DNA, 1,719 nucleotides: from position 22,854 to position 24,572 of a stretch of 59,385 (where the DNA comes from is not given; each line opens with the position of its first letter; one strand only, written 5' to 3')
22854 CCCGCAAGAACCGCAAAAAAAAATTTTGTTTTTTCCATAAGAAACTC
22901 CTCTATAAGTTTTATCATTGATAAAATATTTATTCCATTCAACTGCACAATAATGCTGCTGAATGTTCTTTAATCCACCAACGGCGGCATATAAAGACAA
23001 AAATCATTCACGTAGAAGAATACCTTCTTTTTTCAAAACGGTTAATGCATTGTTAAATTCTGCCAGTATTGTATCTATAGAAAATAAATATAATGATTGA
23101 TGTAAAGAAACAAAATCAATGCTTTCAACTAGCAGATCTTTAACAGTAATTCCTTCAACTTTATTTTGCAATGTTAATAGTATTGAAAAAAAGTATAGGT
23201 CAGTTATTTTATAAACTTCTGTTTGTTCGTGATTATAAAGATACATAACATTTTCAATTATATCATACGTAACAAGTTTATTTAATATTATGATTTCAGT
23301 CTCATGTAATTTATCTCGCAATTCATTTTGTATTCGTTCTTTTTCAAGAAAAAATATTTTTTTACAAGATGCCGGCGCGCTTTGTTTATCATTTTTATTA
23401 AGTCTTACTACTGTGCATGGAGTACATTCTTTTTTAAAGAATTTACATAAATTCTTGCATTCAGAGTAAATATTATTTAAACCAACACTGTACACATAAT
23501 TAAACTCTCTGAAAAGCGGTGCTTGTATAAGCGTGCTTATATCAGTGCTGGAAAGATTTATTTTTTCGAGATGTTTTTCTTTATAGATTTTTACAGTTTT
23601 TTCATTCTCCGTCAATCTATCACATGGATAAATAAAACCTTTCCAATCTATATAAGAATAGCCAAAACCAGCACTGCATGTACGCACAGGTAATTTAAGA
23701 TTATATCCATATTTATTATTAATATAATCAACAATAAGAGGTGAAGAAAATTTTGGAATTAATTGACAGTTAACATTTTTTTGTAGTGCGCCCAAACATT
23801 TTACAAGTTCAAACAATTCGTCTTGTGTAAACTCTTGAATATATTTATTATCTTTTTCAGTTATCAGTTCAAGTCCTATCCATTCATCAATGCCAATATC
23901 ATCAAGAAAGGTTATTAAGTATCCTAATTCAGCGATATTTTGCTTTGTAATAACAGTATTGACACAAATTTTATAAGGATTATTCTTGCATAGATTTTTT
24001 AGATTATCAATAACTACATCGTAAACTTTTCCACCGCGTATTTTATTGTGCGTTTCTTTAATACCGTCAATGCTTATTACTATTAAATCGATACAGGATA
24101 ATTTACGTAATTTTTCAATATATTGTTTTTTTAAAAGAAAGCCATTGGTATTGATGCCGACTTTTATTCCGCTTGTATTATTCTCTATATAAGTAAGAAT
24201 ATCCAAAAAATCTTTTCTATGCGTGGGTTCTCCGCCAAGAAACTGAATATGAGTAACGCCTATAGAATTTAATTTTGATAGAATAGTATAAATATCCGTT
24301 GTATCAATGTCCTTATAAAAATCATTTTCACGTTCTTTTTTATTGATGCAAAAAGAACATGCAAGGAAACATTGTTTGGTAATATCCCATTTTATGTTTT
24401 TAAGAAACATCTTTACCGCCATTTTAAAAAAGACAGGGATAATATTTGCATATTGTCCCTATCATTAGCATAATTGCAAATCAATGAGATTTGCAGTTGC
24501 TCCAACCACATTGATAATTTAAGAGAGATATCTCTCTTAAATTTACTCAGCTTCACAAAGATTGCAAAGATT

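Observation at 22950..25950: AT-rich ~3-kb island carrying a minimal radical-SAM peptide-maturation cassette beside a decayed ISNCY-like gene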

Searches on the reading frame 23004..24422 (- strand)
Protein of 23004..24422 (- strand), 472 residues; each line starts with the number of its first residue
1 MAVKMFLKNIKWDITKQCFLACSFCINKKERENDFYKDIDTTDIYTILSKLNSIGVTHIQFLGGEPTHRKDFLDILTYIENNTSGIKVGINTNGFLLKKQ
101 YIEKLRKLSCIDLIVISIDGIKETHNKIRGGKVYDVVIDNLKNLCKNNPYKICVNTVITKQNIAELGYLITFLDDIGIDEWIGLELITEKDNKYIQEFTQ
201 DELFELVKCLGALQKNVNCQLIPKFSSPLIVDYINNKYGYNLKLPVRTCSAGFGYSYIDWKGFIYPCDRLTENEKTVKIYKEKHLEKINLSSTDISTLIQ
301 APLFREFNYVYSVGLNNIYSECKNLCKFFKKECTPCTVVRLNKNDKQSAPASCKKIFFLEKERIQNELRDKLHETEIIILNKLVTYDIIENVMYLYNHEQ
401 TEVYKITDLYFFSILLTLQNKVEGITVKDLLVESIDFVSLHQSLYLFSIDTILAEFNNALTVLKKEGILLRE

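Call 3: search_protein_families(library=pfam, proteins=[window:23004-24422:-], max_evalue=0.1)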
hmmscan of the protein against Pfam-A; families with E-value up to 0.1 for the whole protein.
window:23004-24422:- (472 aa): 3 families
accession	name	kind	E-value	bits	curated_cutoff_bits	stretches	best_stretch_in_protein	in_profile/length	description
PF04055.27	Radical_SAM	-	8.5e-24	85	29.5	1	14-171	3-164/166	Radical SAM superfamily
PF13353.11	Fer4_12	-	1.7e-08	35.3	22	1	16-123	13-118/137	4Fe-4S single cluster domain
PF13186.11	SPASM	-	0.0064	17.2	21.5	1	249-323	1-64/67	Iron-sulfur cluster-binding domain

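Call 4: search_protein_families(library=ncbifam, proteins=[window:23004-24422:-], max_evalue=0.1)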
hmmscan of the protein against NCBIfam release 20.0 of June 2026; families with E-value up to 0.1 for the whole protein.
window:23004-24422:- (472 aa): 62 families (the best 25 are shown)
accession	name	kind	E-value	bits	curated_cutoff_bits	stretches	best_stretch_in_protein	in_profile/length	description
TIGR04317.1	W_rSAM_matur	equivalog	5.6e-24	84.9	380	1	7-356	3-339/349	tungsten cofactor oxidoreductase radical SAM maturase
TIGR04051.1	rSAM_NirJ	equivalog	4.6e-23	81.7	515.45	1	11-181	5-171/354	heme d1 biosynthesis radical SAM protein NirJ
TIGR04546.1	rSAM_ahbC_deAc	equivalog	7.9e-23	80.9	650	1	10-178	41-205/390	12,18-didecarboxysiroheme deacetylase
TIGR02668.1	moaA_archaeal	equivalog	7.8e-22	77.6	325.25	1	7-200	9-197/303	GTP 3',8-cyclase MoaA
TIGR03962.1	mycofact_rSAM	equivalog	7.9e-22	77.9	265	1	10-178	14-178/339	mycofactocin radical SAM maturase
TIGR04545.1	rSAM_ahbD_hemeb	equivalog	8.2e-22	78.1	500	1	10-271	2-271/339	heme b synthase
NF045574.1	sacti_mat_StsB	exception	1.5e-21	76.8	625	1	7-179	95-262/466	StsB family radical SAM/SPASM domain sactipeptide maturase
TIGR04053.2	TIGR04053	equivalog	4.2e-21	75.6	395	1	10-217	10-217/366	TIGR04053 family radical SAM/SPASM domain-containing protein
TIGR04347.1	pseudo_SAM_Halo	equivalog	5.1e-21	75.4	525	1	10-182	40-208/390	TIGR04347 family pseudo-SAM/SPASM protein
TIGR04054.1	rSAM_NirJ1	equivalog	8.5e-21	74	650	1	10-180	38-204/387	putative heme d1 biosynthesis radical SAM protein NirJ1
TIGR04055.1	rSAM_NirJ2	equivalog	1e-20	74.5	500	1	10-279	2-266/326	putative heme d1 biosynthesis radical SAM protein NirJ2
TIGR02666.1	moaA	equivalog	1.3e-20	73.6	284.05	1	10-179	12-186/336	GTP 3',8-cyclase MoaA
NF001199.0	PRK00164.2-1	equivalog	1.8e-20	73.3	231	1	8-186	12-189/308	GTP 3',8-cyclase MoaA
TIGR04133.1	rSAM_w_lipo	hypoth_equivalog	7.7e-20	71.1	425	1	7-284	23-296/350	TIGR04133 family radical SAM/SPASM protein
NF050035.1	rSAM_WgK_link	exception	4.1e-19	68.8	650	1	13-179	14-177/367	radical SAM/SPASM peptide maturase WgkB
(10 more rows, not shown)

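Call 6: find_homologous_proteins(query=window:23004-24422:-)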
Query window:23004-24422:- (472 aa): 64 proteins with E <= 0.001 among 6400 candidates.
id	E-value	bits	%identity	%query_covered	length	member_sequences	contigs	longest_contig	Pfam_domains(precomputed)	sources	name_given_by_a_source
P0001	0.0e+0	1055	100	100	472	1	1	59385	PF04055.28,PF13353.12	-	-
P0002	3.0e-102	361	42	99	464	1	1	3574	PF04055.28,PF13353.12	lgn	-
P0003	4.6e-102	360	43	85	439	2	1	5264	PF04055.28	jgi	jgi:MoaA/NifB/PqqE/SkfB family radical SAM enzyme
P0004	6.1e-87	311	40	78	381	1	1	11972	-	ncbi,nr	ncbi:MAG: hypothetical protein Ta2B_09910 [Termitinemataceae bacterium]|nr:MAG: hypothetical protein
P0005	2.0e-84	302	42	86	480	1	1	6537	PF13186.12,PF04055.28,PF13353.12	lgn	-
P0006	2.1e-82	296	37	100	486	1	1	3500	PF04055.28,PF13353.12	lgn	-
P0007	5.8e-42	162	35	69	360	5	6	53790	PF13186.12,PF04055.28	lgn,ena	-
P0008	1.9e-39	154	36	70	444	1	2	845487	PF04055.28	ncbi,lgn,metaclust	metaclust:status=active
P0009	4.8e-37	146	32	69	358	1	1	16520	PF04055.28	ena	-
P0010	9.0e-37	145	36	70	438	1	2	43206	PF13186.12,PF04055.28,PF13353.12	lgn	-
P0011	3.8e-36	143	33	74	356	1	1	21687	PF04055.28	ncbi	-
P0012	1.8e-35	141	30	71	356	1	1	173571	PF04055.28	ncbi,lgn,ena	-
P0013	1.9e-35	141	33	75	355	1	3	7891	PF04055.28,PF13353.12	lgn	-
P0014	4.8e-35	139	31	85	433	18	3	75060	PF04055.28,PF13353.12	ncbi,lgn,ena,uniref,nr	ncbi:radical SAM protein [Anaerococcus tetradius]|uniref:radical SAM protein n=1 Tax=Anaerococcus te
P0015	1.6e-34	138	33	74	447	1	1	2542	PF04055.28,PF13353.12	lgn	-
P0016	9.5e-34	135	30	76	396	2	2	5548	PF13186.12,PF04055.28,PF13353.12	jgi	-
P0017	4.8e-32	130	29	79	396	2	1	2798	PF04055.28,PF13353.12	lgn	-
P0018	7.0e-31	126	33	74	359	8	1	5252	PF13186.12,PF04055.28,PF13353.12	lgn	-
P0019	5.0e-30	123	32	57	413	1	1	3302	PF04055.28,PF13353.12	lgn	-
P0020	5.3e-29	120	29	70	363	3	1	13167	PF04055.28,PF13353.12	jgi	jgi:MoaA/NifB/PqqE/SkfB family radical SAM enzyme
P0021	1.1e-26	112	27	83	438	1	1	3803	PF04055.28,PF13353.12,PF05402.19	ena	-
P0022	2.6e-25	107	33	55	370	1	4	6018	PF04055.28,PF13353.12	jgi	jgi:radical SAM protein with 4Fe4S-binding SPASM domain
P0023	9.4e-24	102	31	71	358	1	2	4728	PF04055.28,PF13353.12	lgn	-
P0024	8.2e-21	93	35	38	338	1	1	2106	PF13186.12,PF04055.28,PF13353.12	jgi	jgi:radical SAM protein with 4Fe4S-binding SPASM domain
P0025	1.5e-20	92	34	36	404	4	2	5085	PF04055.28,PF13353.12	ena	-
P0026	2.2e-20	91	34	36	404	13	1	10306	PF04055.28,PF13353.12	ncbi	-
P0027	1.3e-19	89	32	58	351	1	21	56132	PF04055.28,PF13353.12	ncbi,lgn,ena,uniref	ncbi:radical SAM protein (plasmid) [Clostridium perfringens]|uniref:radical SAM protein n=1 Tax=Clos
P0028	1.7e-19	88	26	94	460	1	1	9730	PF13186.12,PF04055.28,PF13353.12,PF05402.19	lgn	-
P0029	1.7e-19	88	34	36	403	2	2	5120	PF04055.28,PF13353.12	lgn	-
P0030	3.6e-18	84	32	36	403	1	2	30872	PF04055.28,PF13353.12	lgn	-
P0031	5.4e-18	83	32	36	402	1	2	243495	PF04055.28,PF13353.12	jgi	jgi:heme d1 biosynthesis radical SAM protein NirJ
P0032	2.1e-17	81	31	36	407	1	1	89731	PF04055.28,PF13353.12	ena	-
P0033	2.7e-15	74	31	38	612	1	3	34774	PF04055.28,PF13353.12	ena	-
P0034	1.6e-14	72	28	74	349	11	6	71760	PF04055.28,PF13353.12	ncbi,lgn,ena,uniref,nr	ncbi:radical SAM protein [Clostridium disporicum]|uniref:Putative heme d1 biosynthesis radical SAM p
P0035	2.7e-14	71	36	26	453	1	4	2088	PF13186.12,PF04055.28,PF13353.12,PF05402.19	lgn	-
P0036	7.1e-13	66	24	67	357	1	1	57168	PF13186.12,PF04055.28,PF13353.12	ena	-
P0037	1.4e-12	65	29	36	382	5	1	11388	PF04055.28,PF13353.12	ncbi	ncbi:MAG: heme d1 biosynthesis radical SAM protein NirJ [Methylococcaceae bacterium]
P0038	3.0e-12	64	23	75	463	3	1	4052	PF13186.12,PF04055.28,PF13353.12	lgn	-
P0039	1.1e-10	59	30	30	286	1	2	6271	PF04055.28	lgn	-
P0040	3.4e-10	58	28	36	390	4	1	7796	PF13186.12,PF04055.28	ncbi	ncbi:hypothetical protein AUJ10_01085, partial [Candidatus Pacearchaeota archaeon CG1_02_31_27]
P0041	4.1e-10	57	26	35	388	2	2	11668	PF04055.28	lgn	-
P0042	9.2e-10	56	28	43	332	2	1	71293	PF13186.12,PF04055.28,PF13353.12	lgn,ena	-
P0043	1.1e-9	56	28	47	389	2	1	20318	PF13186.12,PF04055.28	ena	-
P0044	2.6e-9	55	30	33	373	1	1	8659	PF13186.12,PF04055.28,PF13353.12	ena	-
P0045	5.2e-9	54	23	71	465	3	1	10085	PF13186.12,PF04055.28,PF13353.12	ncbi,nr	ncbi:MAG: radical SAM protein [Firmicutes bacterium]|nr:radical SAM protein [Candidatus Colimorpha e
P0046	7.6e-9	53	38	22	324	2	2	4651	PF13186.12,PF04055.28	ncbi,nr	ncbi:MAG: radical SAM protein [Candidatus Thermoplasmatota archaeon]|nr:radical SAM protein [Candida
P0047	1.1e-8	53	26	57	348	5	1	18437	PF04055.28,PF13353.12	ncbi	-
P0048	4.3e-8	51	25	55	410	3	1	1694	PF13186.12,PF04055.28,PF13353.12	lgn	-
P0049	2.1e-7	48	29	55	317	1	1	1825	PF13186.12,PF04055.28,PF13353.12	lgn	-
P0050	3.9e-7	47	24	75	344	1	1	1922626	PF13186.12,PF04055.28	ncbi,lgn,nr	ncbi:MAG: radical SAM protein [Thermoplasmatales archaeon]|nr:MAG: radical SAM protein [Thermoplasma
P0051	9.3e-7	46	32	28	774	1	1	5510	PF13186.12,PF04055.28,PF13353.12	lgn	-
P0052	1.1e-6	46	30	26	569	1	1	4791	PF13186.12,PF04055.28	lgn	-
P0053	2.2e-6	45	23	55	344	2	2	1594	PF13186.12,PF04055.28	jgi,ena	-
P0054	3.1e-6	45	32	29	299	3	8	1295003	PF04055.28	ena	-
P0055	3.3e-6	44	27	43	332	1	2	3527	PF13186.12,PF04055.28,PF13353.12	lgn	-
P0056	4.6e-6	44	26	44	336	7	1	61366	PF13186.12,PF04055.28,PF13353.12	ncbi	-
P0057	5.3e-6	44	29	48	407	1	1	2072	PF13186.12,PF04055.28,PF13353.12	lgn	-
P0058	6.7e-6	43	29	44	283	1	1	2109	PF04055.28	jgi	jgi:MoaA/NifB/PqqE/SkfB family radical SAM enzyme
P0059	7.5e-6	43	21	64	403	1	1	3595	PF04055.28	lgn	-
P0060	2.3e-5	42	24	56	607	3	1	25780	PF13632.13,PF10111.15,PF13641.13,PF13186.12,PF04055.28,PF13353.12,PF00535.33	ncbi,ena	-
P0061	1.0e-4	39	28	47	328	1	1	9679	PF04055.28,PF13353.12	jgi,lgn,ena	-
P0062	1.1e-4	39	24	46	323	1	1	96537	PF04055.28,PF13353.12,PF06463.19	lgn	-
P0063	2.8e-4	38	24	55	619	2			PF10111.15,PF13641.13,PF13186.12,PF04055.28,PF00535.33,PF02709.21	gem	-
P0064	9.9e-4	36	25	54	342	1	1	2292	PF04055.28,PF13353.12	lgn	-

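Call 7: search_protein_families(library=padloc, proteins=[window:23004-24422:-], max_evalue=0.01)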
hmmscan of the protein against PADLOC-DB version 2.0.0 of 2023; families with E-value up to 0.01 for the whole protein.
window:23004-24422:- (472 aa): 3 families
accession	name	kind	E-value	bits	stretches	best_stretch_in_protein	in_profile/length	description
PDLC02904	pVip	-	2.7e-23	80.8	1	10-201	5-188/262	Viperins associated with kinases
PDLC02903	pVip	-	6.3e-22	76.3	1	10-192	2-177/257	Viperins not associated with kinases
PDLC04689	PDC-M51A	-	0.0001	19.3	1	8-83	183-259/420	-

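Call 8: find_encoding_contigs(protein=P0004, flank=6000, max_places=3)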
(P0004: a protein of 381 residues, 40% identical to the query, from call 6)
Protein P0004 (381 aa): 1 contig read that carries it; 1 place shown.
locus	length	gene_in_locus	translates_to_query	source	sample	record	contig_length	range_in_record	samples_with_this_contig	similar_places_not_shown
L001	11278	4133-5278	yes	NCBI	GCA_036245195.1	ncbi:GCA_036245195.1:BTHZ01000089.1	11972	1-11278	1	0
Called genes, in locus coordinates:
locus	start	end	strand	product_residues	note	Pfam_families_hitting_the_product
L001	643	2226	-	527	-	-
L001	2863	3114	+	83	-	-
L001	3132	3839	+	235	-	PF10988:DUF2807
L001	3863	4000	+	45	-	-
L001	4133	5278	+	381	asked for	-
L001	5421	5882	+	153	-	PF13384:HTH_23 (weak)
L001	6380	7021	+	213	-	PF01025:GrpE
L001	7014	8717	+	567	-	PF00012:HSP70, PF06723:MreB_Mbl, PF00012:HSP70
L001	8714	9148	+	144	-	-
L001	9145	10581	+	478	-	PF07719:TPR_2 (faint), PF00226:DnaJ, PF13432:TPR_16 (faint), PF13424:TPR_12 (faint), PF13428:TPR_14 (faint), PF24575:TPR_Slam (weak), PF02810:SEC-C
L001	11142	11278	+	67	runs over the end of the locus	PF13358:DDE_3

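Call 9: find_encoding_contigs(protein=P0005, flank=6000, max_places=3)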
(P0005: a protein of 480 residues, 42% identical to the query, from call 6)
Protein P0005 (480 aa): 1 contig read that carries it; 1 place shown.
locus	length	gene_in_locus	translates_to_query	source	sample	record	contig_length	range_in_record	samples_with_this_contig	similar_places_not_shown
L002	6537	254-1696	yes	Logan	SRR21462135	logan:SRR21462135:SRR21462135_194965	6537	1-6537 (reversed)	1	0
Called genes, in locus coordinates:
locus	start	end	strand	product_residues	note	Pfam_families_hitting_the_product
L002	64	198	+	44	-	-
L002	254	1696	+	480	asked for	PF04055:Radical_SAM, PF13353:Fer4_12, PF13186:SPASM (weak)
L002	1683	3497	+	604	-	PF00664:ABC_membrane, PF00005:ABC_tran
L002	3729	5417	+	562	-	PF00664:ABC_membrane, PF00005:ABC_tran, PF13304:AAA_21 (faint)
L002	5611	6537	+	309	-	?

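Call 10: find_encoding_contigs(protein=P0003, flank=6000, max_places=3)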
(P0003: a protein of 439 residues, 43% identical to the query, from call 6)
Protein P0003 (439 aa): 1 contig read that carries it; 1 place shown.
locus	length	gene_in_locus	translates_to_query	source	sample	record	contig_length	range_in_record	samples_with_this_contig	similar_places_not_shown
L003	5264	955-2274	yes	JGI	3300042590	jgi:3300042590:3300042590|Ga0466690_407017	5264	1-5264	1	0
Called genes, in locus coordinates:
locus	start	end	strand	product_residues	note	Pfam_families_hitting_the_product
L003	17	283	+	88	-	-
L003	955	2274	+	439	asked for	PF04055:Radical_SAM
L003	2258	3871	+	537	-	PF00664:ABC_membrane, PF02463:SMC_N (weak), PF00005:ABC_tran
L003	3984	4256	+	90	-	-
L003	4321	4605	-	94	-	-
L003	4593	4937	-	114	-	PF01656:CbiA, PF02374:ArsA_ATPase (weak), PF10609:ParA (weak), PF13614:AAA_31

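Call 17: find_encoding_contigs(protein=P0002, flank=6000, max_places=3)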
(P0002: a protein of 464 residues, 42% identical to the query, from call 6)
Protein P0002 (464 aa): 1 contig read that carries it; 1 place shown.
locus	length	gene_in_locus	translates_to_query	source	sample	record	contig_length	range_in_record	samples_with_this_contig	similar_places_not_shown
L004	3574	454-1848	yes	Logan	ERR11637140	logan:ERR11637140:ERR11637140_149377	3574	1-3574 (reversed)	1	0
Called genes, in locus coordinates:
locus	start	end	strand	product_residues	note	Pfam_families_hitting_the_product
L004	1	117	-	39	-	?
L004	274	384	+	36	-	-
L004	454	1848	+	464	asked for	PF04055:Radical_SAM, PF13353:Fer4_12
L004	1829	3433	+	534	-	PF00664:ABC_membrane, PF00005:ABC_tran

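Call 18: find_encoding_contigs(protein=P0006, flank=6000, max_places=3)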
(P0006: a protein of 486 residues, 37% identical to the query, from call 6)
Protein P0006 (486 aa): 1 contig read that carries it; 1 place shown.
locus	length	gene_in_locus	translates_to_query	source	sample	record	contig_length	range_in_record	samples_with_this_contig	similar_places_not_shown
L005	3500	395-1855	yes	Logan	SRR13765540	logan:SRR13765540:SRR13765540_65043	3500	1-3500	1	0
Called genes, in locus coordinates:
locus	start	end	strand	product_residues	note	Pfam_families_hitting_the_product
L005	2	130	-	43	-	?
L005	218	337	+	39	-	-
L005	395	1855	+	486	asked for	PF04055:Radical_SAM, PF13353:Fer4_12 (weak)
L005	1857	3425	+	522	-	PF00664:ABC_membrane, PF00005:ABC_tran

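Call 25: find_related_loci(query=A1, collection=genome_contigs, flank=6000)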
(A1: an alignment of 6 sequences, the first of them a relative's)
Query A1 (472 aa) in genome_contigs; peptide patterns used: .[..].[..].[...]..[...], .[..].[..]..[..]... (x = any residue, [..] = any of these).
79 stretches matched a pattern; 10 encode a relative of the query (tblastn E <= 1e-3); 10 distinct loci.
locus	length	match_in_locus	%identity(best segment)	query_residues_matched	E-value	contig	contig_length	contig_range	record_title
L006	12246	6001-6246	38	155-236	1e-13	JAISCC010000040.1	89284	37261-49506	MAG: Treponema sp. isolate Gx481_bin52 k119_4081274, whole genome shotgun sequence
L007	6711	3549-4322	23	10-267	2e-8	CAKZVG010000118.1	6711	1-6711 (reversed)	MAG: uncultured Bryobacteraceae bacterium isolate N1_Bin_Bin_137_sub_1 genome assembly, contig: c_000000317598, whole ge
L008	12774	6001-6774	25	10-267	6e-8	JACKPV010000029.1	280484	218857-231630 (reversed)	MAG: Verrucomicrobiales bacterium isolate HK-STAS-VERR-3 HK-STAS-VERR-3_29, whole genome shotgun sequence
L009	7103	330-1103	22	10-267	2e-7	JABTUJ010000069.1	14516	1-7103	MAG: Verrucomicrobiales bacterium isolate H5_VER1 seq0069, whole genome shotgun sequence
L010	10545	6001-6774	24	10-267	3e-7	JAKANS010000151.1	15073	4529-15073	MAG: bacterium isolate WY5.bin88 NODE_6531_length_15073_cov_2.401111, whole genome shotgun sequence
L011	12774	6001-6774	22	10-267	3e-7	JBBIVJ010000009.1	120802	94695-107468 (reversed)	MAG: Verrucomicrobiales bacterium isolate ESF170215_bin_74 NODE_118_length_120802_cov_7.79207, whole genome shotgun sequ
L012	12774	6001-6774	21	10-267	5e-7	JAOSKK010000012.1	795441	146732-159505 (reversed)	MAG: Verrucomicrobia bacterium isolate FR_27 FR-Pedosphaerales-1_s2, whole genome shotgun sequence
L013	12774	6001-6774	22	10-267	1e-6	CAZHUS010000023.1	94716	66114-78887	MAG TPA_asm: uncultured Verrucomicrobiota bacterium isolate binchicken_co16_315 genome assembly, contig: NODE_387_length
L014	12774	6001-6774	23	10-267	2e-6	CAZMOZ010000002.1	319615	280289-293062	MAG TPA_asm: uncultured Verrucomicrobiota bacterium isolate binchicken_co107_126 genome assembly, contig: NODE_34_length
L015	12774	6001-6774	23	10-267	3e-6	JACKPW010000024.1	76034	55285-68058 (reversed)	MAG: Verrucomicrobiales bacterium isolate HK-STAS-VERR-4 HK-STAS-VERR-4_24, whole genome shotgun sequence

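Call 26: find_related_loci(query=A1, collection=metagenome_contigs, flank=6000)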
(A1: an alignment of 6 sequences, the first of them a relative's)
Query A1 (472 aa) in metagenome_contigs; peptide patterns used: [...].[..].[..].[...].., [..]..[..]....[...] (x = any residue, [..] = any of these).
112 stretches matched a pattern; 1 encode a relative of the query (tblastn E <= 1e-3); 1 distinct loci.
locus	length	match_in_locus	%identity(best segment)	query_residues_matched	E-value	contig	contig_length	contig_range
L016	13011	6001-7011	22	7-306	1e-7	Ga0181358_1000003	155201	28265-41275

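Call 33: search_solved_structures(query=A1, max_evalue=0.001)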
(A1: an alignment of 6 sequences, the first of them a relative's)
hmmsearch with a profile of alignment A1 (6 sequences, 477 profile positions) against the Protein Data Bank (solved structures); distinct sequences matched with E-value up to 0.001: 18.
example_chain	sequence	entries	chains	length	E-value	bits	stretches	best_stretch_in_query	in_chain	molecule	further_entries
6efn_A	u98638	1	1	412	1.1e-15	60.5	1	13-181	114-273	Sporulation killing factor maturation protein SkfB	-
7tol_A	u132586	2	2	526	5.7e-14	54.9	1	10-289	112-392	glycerol dibiphytanyl glycerol tetraether - macrocyclic archaeol synthase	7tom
9dfu_A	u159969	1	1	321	2.9e-13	52.5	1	10-178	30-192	Radical SAM core domain-containing protein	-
9dfn_A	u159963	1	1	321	6e-13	51.5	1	12-178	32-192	Radical SAM core domain-containing protein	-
5wgg_A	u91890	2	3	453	1.7e-12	50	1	7-166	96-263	Radical SAM domain protein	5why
1tv7_A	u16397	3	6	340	3.1e-12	49.1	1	9-213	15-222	Molybdenum cofactor biosynthesis protein A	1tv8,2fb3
2fb2_A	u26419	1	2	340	1e-11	47.4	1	12-213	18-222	Molybdenum cofactor biosynthesis protein A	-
7n7h_A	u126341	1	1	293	2.1e-11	46.4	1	10-177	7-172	VIPERIN-LIKE ENZYME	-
6b4c_A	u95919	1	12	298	7.2e-11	44.6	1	11-178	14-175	Viperin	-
9dgw_A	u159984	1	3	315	8.2e-11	44.4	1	11-178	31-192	Radical SAM core domain-containing protein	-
9dfw_A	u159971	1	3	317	8.2e-11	44.4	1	11-178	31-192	Radical SAM core domain-containing protein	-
7n7i_A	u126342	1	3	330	9.3e-11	44.3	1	11-178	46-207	Viperin-like enzyme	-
7vob_C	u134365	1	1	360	2e-10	43.2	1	17-186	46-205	Cytosylglucuronate decarboxylase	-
7voc_C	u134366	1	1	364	2.1e-10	43.1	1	17-186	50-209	Cytosylglucuronate decarboxylase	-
5vsl_A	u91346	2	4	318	4.1e-09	38.8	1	10-179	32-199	Radical S-adenosyl methionine domain-containing protein 2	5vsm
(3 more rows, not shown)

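Call 37: find_encoding_contigs(protein=P0007, flank=4000, max_places=2)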
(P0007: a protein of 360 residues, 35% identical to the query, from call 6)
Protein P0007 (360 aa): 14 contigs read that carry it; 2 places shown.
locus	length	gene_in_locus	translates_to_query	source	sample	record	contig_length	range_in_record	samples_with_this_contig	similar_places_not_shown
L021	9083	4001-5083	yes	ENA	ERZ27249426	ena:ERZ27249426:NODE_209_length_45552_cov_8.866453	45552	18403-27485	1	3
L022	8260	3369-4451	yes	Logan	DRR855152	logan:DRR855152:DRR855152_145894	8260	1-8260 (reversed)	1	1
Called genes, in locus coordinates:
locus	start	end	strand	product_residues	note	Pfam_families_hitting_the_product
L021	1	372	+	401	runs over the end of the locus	PF19909:DUF6382, PF16697:Yop-YscD_cpl, PF00498:FHA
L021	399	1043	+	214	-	PF01694:Rhomboid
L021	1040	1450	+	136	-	PF11969:DcpS_C, PF01230:HIT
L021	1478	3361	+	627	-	PF01381:HTH_3 (faint), PF13560:HTH_31 (faint)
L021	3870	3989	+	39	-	-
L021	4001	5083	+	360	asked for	PF04055:Radical_SAM, PF13186:SPASM (weak)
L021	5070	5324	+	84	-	-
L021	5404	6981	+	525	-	PF00664:ABC_membrane, PF00005:ABC_tran, PF13304:AAA_21 (faint)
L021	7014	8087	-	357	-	PF03033:Glyco_transf_28, PF04101:Glyco_tran_28_C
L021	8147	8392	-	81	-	PF12637:TSCPD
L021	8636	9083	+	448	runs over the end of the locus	PF00342:PGI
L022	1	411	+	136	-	?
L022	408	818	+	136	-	PF11969:DcpS_C, PF01230:HIT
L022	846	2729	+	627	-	PF01381:HTH_3 (faint), PF13560:HTH_31 (faint)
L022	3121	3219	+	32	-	-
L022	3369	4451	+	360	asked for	PF04055:Radical_SAM, PF13186:SPASM (weak)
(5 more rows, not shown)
